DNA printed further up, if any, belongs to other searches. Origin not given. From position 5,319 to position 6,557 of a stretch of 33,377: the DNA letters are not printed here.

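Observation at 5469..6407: Receiver domain fused directly to a NuoE/HydC [2Fe-2S] subunit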

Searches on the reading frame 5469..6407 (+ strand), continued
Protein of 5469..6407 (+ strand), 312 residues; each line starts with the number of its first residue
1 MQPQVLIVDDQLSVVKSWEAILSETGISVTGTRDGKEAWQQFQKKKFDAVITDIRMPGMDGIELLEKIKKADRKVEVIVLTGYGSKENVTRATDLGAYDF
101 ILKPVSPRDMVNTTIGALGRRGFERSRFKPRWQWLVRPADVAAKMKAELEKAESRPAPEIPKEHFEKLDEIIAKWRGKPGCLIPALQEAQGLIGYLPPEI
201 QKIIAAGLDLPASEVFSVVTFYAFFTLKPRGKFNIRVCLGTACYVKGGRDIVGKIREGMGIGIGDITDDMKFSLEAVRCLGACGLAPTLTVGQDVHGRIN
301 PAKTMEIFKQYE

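Call 20: find_encoding_contigs(protein=P0095, flank=10000, max_places=1)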
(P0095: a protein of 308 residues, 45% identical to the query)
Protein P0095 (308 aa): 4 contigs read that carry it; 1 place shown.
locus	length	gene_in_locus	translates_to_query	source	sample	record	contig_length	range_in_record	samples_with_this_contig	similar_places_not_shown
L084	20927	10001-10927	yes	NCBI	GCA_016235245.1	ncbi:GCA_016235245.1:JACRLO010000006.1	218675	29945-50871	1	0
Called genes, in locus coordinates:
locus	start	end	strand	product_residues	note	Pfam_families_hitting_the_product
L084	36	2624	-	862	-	PF00111:Fer2 (weak), PF13510:Fer2_4, PF10588:NADH-G_4Fe-4S_3, PF12838:Fer4_7 (weak), PF22117:Fer4_Nqo3, PF04879:Molybdop_Fe4S4, PF00384:Molybdopterin, PF01568:Molydop_binding, +2 more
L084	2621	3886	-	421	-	PF01512:Complex1_51K, PF10531:SLBB, PF22461:SLBB_2, PF10589:NADH_4Fe-4S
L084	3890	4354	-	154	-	PF01257:2Fe-2S_thioredx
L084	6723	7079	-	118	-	PF00507:Oxidored_q4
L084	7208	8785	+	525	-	PF00672:HAMP, PF00512:HisKA, PF02518:HATPase_c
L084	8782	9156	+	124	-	PF00072:Response_reg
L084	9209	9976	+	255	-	PF00072:Response_reg, PF01597:GCV_H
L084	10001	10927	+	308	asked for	PF00072:Response_reg, PF01257:2Fe-2S_thioredx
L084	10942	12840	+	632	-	PF01512:Complex1_51K, PF10531:SLBB (weak), PF10589:NADH_4Fe-4S, PF13237:Fer4_10 (weak), PF00037:Fer4 (weak), PF13187:Fer4_9 (weak), PF14697:Fer4_21 (weak)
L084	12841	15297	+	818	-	PF13510:Fer2_4, PF10588:NADH-G_4Fe-4S_3, PF22117:Fer4_Nqo3, PF04879:Molybdop_Fe4S4, PF00384:Molybdopterin, PF01568:Molydop_binding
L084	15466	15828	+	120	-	-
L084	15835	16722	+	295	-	PF01476:LysM, PF03734:YkuD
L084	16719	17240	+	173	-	PF05951:Peptidase_M15_2, PF08291:Peptidase_M15_3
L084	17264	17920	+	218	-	PF25948:DUF7986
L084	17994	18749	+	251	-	PF00994:MoCF_biosynth, PF24102:FLAD1_M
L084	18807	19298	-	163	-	PF27217:AF_0155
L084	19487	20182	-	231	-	PF07238:PilZ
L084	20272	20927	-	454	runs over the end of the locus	PF00072:Response_reg, PF00158:Sigma54_activat, PF14532:Sigma54_activ_2, PF07728:AAA_5 (weak), PF25601:AAA_lid_14, PF02954:HTH_8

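Call 21: find_encoding_contigs(protein=P0007, flank=10000, max_places=1)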
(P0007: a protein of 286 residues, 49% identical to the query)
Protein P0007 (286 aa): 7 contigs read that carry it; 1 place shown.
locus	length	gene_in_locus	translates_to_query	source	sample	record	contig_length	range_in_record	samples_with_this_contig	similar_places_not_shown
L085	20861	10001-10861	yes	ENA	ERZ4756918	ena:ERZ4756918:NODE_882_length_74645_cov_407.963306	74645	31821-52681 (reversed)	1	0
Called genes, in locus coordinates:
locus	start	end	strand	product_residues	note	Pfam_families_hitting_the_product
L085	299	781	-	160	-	PF01967:MoaC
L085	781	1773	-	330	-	PF04055:Radical_SAM, PF13353:Fer4_12 (weak), PF06463:Mob_synth_C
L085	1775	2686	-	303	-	PF07719:TPR_2 (faint), PF13181:TPR_8 (faint), PF14559:TPR_19 (faint), PF00515:TPR_1 (faint), PF13428:TPR_14 (faint), PF13432:TPR_16, PF13525:YfiO, PF13174:TPR_6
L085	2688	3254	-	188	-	PF00691:OmpA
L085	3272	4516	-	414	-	PF04052:TolB_N, PF26550:Tricorn_2nd, PF26550:Tricorn_2nd, PF26549:Tricorn_N, PF07676:PD40, PF26550:Tricorn_2nd, PF07676:PD40, PF07676:PD40, +5 more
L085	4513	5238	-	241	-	PF13103:TonB_2, PF03544:TonB_C (weak)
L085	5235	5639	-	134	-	PF02472:ExbD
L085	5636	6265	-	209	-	PF01618:MotA_ExbB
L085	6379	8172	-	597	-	PF01336:tRNA_anti-codon, PF00152:tRNA-synt_2, PF01409:tRNA-synt_2d (faint), PF02938:GAD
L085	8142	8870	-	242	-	PF01479:S4, PF00849:PseudoU_synth_2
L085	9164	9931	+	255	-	PF00072:Response_reg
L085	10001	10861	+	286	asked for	PF00072:Response_reg, PF01257:2Fe-2S_thioredx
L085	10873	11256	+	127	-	-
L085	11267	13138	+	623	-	PF01257:2Fe-2S_thioredx (weak), PF01512:Complex1_51K, PF10589:NADH_4Fe-4S, PF00037:Fer4 (weak), PF13237:Fer4_10, PF14697:Fer4_21 (weak), PF12838:Fer4_7 (weak), PF13187:Fer4_9 (weak), +2 more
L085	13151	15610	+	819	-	PF00111:Fer2, PF13510:Fer2_4, PF10588:NADH-G_4Fe-4S_3, PF12838:Fer4_7, PF22117:Fer4_Nqo3, PF04879:Molybdop_Fe4S4, PF00384:Molybdopterin, PF01568:Molydop_binding, +4 more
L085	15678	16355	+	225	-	PF01694:Rhomboid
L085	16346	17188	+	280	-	PF13717:Zn_ribbon_4, PF00072:Response_reg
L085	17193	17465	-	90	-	PF13682:CZB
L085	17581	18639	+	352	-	PF04055:Radical_SAM, PF19288:CofH_C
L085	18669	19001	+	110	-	-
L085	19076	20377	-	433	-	PF01595:CNNM, PF00571:CBS, PF03471:CorC_HlyC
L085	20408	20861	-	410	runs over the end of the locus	PF00682:HMGL-like, PF22617:HCS_D2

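Call 25: search_solved_structures(query=window:5469-6404:+, max_evalue=0.00001, show_alignments=1)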
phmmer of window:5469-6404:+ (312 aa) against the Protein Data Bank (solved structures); distinct sequences matched with E-value up to 0.00001: 287 (the best 60 are shown).
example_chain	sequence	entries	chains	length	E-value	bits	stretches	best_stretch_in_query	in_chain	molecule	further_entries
7t2r_C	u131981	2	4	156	2.7e-46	161.2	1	165-311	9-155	NiFe hydrogenase subunit C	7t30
8a6t_C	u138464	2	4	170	2.9e-45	157.8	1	164-311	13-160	Electron bifurcating hydrogenase subunit HydC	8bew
7q4v_C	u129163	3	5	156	8.1e-44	153.1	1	159-307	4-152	Iron hydrogenase HydC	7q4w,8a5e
7p5h_C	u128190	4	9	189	5e-36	127.5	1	162-310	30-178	Fe-hydrogenase, subunit gamma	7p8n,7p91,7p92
9n5u_C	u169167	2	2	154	9.8e-32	113.4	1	171-309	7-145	NfnC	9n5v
9mqx_C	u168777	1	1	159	1.4e-29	106.3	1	168-308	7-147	NADH:ubiquinone oxidoreductase 24 kD subunit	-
9ihp_E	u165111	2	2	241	1.3e-28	103.1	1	158-311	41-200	NUHM (24 kDa) subunit of mitochondrial NADH:ubiquinone oxidoreductase (Complex I)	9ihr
9bov_C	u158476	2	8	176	3e-28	101.9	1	163-310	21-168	NADH dehydrogenase (Ubiquinone), 24 kDa subunit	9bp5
8b9z_E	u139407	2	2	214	9.6e-28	100.3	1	163-301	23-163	NADH dehydrogenase (Ubiquinone) 24 kDa subunit, isoform A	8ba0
8esw_V2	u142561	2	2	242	1.2e-27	99.9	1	163-301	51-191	NADH dehydrogenase (Ubiquinone) 24 kDa subunit, isoform A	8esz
8oh5_A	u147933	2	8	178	1.5e-27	99.6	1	165-309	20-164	NAD-dependent formate dehydrogenase gamma subunit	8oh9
6hl2_A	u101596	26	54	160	2.2e-24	89.2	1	159-311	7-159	NADH-quinone oxidoreductase subunit E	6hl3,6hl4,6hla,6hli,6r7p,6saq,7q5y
6q9c_A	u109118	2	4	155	3e-24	88.8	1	159-311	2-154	NADH-quinone oxidoreductase subunit E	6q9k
9heg_A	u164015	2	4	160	3e-24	88.8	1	159-311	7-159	NADH-quinone oxidoreductase subunit E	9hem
9he5_A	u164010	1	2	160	3.1e-24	88.8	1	159-311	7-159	NADH-quinone oxidoreductase subunit E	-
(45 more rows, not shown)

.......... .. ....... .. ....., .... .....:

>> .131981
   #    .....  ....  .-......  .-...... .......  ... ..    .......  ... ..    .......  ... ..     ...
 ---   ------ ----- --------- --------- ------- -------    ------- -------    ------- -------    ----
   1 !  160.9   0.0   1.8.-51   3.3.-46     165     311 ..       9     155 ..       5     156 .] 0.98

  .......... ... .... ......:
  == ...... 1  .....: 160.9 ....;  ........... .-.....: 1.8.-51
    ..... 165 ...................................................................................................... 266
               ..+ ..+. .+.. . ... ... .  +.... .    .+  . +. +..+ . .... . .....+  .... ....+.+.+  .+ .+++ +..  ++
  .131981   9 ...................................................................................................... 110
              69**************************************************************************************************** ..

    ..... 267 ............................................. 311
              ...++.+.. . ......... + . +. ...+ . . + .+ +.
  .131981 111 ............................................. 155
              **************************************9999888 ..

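Call 26: search_protein_families(library=ncbifam, proteins=[window:5469-6404:+], max_evalue=0.00001)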
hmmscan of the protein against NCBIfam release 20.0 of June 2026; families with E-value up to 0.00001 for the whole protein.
window:5469-6404:+ (312 aa): 103 families (the best 25 are shown)
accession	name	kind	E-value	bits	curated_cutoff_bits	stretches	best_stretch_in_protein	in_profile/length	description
NF005747.0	PRK07571.1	equivalog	6.9e-42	143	224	1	160-310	17-167/173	bidirectional hydrogenase complex protein HoxE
NF005722.0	PRK07539.1-2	equivalog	3e-34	118.4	141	1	160-311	5-156/157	NADH-quinone oxidoreductase subunit NuoE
TIGR01958.1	nuoE_fam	subfamily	1.4e-33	116.1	142.4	1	168-312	2-148/148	NADH-quinone oxidoreductase subunit NuoE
NF004638.0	PRK05988.1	equivalog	3.9e-33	114.5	198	1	162-310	8-156/159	formate dehydrogenase subunit gamma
NF005725.0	PRK07539.1-5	equivalog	2.8e-29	102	220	1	155-312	12-172/174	NADH-quinone oxidoreductase subunit NuoE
NF005721.0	PRK07539.1-1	equivalog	3.9e-26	92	308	1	156-308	22-174/292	NADH-quinone oxidoreductase subunit NuoE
NF005723.0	PRK07539.1-3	equivalog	1.2e-24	86.9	226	1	162-292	4-136/158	NADH-quinone oxidoreductase subunit NuoE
NF008469.0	PRK11361.1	equivalog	8e-22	77.5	714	1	4-106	6-108/461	acetoacetate metabolism transcriptional regulator AtoC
TIGR01818.1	ntrC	equivalog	4.2e-21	75.3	558.6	1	5-114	1-110/463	nitrogen regulation protein NR(I)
NF006900.1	PRK09390.1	equivalog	1.6e-20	73.5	255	1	3-118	5-120/203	response regulator FixJ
NF047793.1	ResRegPgtA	equivalog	1.8e-20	73.2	650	1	2-122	5-125/414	two-component system response regulator PgtA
NF053512.1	nitric_RR_NosR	exception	2.4e-20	73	400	1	5-126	1-123/422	response regulator c-di-GMP phosphodiesterase, NosR family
NF011695.0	PRK15115.1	equivalog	1.3e-18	67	763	1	4-113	8-116/445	two-component system response regulator GlrR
NF005724.0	PRK07539.1-4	equivalog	2.2e-18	67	280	1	179-311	39-172/240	NADH-quinone oxidoreductase subunit NuoE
NF007969.0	PRK10693.1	equivalog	2.5e-18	66.2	329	1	4-113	9-118/337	two-component system response regulator RssB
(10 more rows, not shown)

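Call 36: search_protein_families(library=pfam, proteins=[L001:5494-7068:+, L001:7068-7445:+, L001:7581-8975:+, L001:10935-11315:+], max_evalue=0.001)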
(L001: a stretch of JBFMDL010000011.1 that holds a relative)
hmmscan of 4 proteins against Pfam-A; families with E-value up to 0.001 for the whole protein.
L001:5494-7068:+ (525 aa): 3 families
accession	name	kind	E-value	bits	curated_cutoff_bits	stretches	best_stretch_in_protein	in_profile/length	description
PF02518.31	HATPase_c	-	5.9e-26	91.5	26.4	1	411-520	2-109/111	Histidine kinase-, DNA gyrase B-, and HSP90-like ATPase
PF00512.31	HisKA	-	1.4e-13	51.1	26.9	1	303-366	2-64/66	His Kinase A (phospho-acceptor) domain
PF00672.30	HAMP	-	7.2e-13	49.1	25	1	215-263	4-52/53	HAMP domain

L001:7068-7445:+ (126 aa): 1 family
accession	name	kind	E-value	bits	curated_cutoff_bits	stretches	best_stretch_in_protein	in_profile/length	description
PF00072.30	Response_reg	-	6.5e-35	120.1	30.2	1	6-115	1-110/111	Response regulator receiver domain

L001:7581-8975:+ (465 aa): 10 families
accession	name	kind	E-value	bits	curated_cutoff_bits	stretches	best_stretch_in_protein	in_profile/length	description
PF00158.32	Sigma54_activat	-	3.6e-70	235.4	20.2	1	144-311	1-168/168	Sigma-54 interaction domain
PF00072.30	Response_reg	-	5.5e-32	110.7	30.2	1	6-115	1-110/111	Response regulator receiver domain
PF25601.1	AAA_lid_14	-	1.1e-26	92.9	27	1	316-386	1-71/87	AAA+ ATPase lid domain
PF14532.12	Sigma54_activ_2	-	1.5e-23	84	25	1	145-315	1-138/138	Sigma-54 interaction domain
PF02954.25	HTH_8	-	1.7e-08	34.5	22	1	415-455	2-42/42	Bacterial regulatory protein, Fis family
PF07728.20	AAA_5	-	2.9e-07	31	22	1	168-287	2-124/139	AAA domain (dynein-related subfamily)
PF07724.20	AAA_2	-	0.00011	22.7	27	1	166-293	4-132/166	AAA domain (Cdc48 subfamily)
PF01078.27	Mg_chelatase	-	0.00019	21.4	20.3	0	223-260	93-130/207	Magnesium chelatase, subunit ChlI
PF00004.35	AAA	-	0.00041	21.2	21.2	1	168-288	1-111/131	ATPase family associated with various cellular activities (AAA)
PF06068.19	TIP49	-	0.0006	19.5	23.8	0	126-199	8-83/347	TIP49 P-loop domain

L001:10935-11315:+ (127 aa): 0 families

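Call 45: predict_structure(alignment_id=A4)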
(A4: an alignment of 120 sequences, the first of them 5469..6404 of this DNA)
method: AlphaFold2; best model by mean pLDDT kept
length: 312 residues; sequences in the alignment: 120
mean_pLDDT: 83.5   pTM: 0.52
mean pLDDT of the five models: 83.5, 80.0, 79.9, 79.1, 76.2
residues with pLDDT >= 90: 140; 70-90: 117; 50-70: 44; < 50: 11
segments of 3 or more residues with pLDDT < 50: 133-137, 224-227
pLDDT, mean of each block of 10 residues (from residue 1): 94 82 91 96 97 94 97 96 85 95 81 94 86 52 60 59 92 89 82 82 93 72 51 84 70 95 89 80 73 86 93 83
secondary structure, 60 per line:
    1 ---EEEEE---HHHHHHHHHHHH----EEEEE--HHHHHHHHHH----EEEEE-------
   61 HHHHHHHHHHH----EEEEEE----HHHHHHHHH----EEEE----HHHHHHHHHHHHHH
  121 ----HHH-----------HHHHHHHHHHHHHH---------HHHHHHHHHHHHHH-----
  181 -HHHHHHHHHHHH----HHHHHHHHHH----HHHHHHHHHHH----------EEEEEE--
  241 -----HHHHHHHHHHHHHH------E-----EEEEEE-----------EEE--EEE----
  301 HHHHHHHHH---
elements in order: E4-8 H12-23 E28-32 H35-44 E49-53 H61-71 E76-81 H86-94 E99-102 H107-120 H139-152 H162-175 H182-193 H198-207 H212-222 E233-238 H246-259 E272-277 E289-291 E294-296 H301-309

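Call 59: fold_search(model_id=the predicted structure, library=pdb)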
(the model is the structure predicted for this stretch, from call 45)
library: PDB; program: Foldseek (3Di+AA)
matches with E <= 10: 1850; with E <= 0.001: 709
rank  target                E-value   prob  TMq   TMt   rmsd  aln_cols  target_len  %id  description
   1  6vw8_C                1.3e-13  1.00  0.26  0.50   8.5       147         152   31  Formate Dehydrogenase FdsABG subcomplex FdsBG from C. necator (released 2020-04-08)
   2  8a6t_C                1.8e-13  1.00  0.26  0.51   9.3       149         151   50  Cryo-EM structure of the electron bifurcating Fe-Fe hydrogenase HydABC complex from Thermoanaerobacter kivui in the re (released 2023-02-15)
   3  7t2r_C                1.9e-13  1.00  0.26  0.50   9.6       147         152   52  Structure of electron bifurcating Ni-Fe hydrogenase complex HydABCSL in FMN-free apo state (released 2022-03-16)
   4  7q4v_C                2.5e-13  1.00  0.26  0.49  10.5       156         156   46  Electron bifurcating hydrogenase - HydABC from A. woodii (released 2023-02-22)
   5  7p5h_C                3.7e-13  1.00  0.26  0.49   9.5       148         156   40  TmHydABC- D2 map (released 2022-09-14)
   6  9n5u_C                4.5e-13  1.00  0.26  0.50   9.3       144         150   42  Structure of the Thermococcus sibiricus NfnABC complex (released 2025-05-07)
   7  7qsk_E                4.5e-13  1.00  0.28  0.39   8.9       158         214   30  Bovine complex I in lipid nanodisc, Active-Q10 (released 2022-05-25)
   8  6vw7_A                6.4e-13  1.00  0.26  0.52   8.3       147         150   31  Formate Dehydrogenase FdsABG subcomplex FdsBG from C. necator - NADH bound (released 2020-04-08)
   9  6vw8_A                8.2e-13  1.00  0.26  0.50   8.4       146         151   32  Formate Dehydrogenase FdsABG subcomplex FdsBG from C. necator (released 2020-04-08)
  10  9hen_A                9.2e-13  1.00  0.27  0.49   9.1       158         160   34  Crystal structure of the oxidized respiratory complex I subunit NuoEF from Aquifex aeolicus, double mutation V90P and  (released 2025-11-05)
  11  7qsd_E                1.0e-12  1.00  0.28  0.39   8.9       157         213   30  Bovine complex I in the active state at 3.1 A (released 2022-03-02)
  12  6vw7_C                1.1e-12  1.00  0.26  0.50   8.4       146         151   32  Formate Dehydrogenase FdsABG subcomplex FdsBG from C. necator - NADH bound (released 2020-04-08)
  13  8oh5_A                1.7e-12  1.00  0.26  0.52   9.0       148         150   35  Cryo-EM structure of the electron bifurcating transhydrogenase StnABC complex from Sporomusa Ovata (state 2) (released 2023-09-13)
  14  8olt_E                2.0e-12  1.00  0.28  0.39   8.8       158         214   30  Mitochondrial complex I from Mus musculus in the active state bound with piericidin A (released 2023-08-09)
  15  9bp5_C                2.4e-12  1.00  0.26  0.49   9.3       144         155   35  Structure of electron bifurcating Nfn-ABC holoenzyme from Caldicellulosiruptor saccharolyticus (released 2025-03-05)
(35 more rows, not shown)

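Call 61: find_encoding_contigs(protein=P0001, flank=10000, max_places=2)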
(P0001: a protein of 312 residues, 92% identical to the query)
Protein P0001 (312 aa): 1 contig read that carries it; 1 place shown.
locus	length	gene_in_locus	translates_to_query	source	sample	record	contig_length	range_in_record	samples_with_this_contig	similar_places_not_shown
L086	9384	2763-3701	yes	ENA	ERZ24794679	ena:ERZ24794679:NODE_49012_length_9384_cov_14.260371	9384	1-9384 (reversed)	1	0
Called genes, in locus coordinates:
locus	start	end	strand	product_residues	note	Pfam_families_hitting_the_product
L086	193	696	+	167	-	PF10698:DUF2505 (weak)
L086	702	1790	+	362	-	-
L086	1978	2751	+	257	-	PF00072:Response_reg, PF01597:GCV_H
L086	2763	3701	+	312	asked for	PF00072:Response_reg, PF01257:2Fe-2S_thioredx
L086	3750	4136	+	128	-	PF07085:DRTGG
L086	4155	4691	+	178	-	PF13581:HATPase_c_2 (weak)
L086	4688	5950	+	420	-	PF00037:Fer4 (weak), PF12837:Fer4_6 (faint), PF12838:Fer4_7 (weak), PF13187:Fer4_9, PF13237:Fer4_10, PF14697:Fer4_21 (weak), PF02906:Fe_hyd_lg_C, PF04060:FeS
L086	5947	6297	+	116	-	-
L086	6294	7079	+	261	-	PF13263:PHP_C (weak)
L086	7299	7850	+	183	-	PF02518:HATPase_c, PF13589:HATPase_c_3 (weak)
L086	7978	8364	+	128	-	-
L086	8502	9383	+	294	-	?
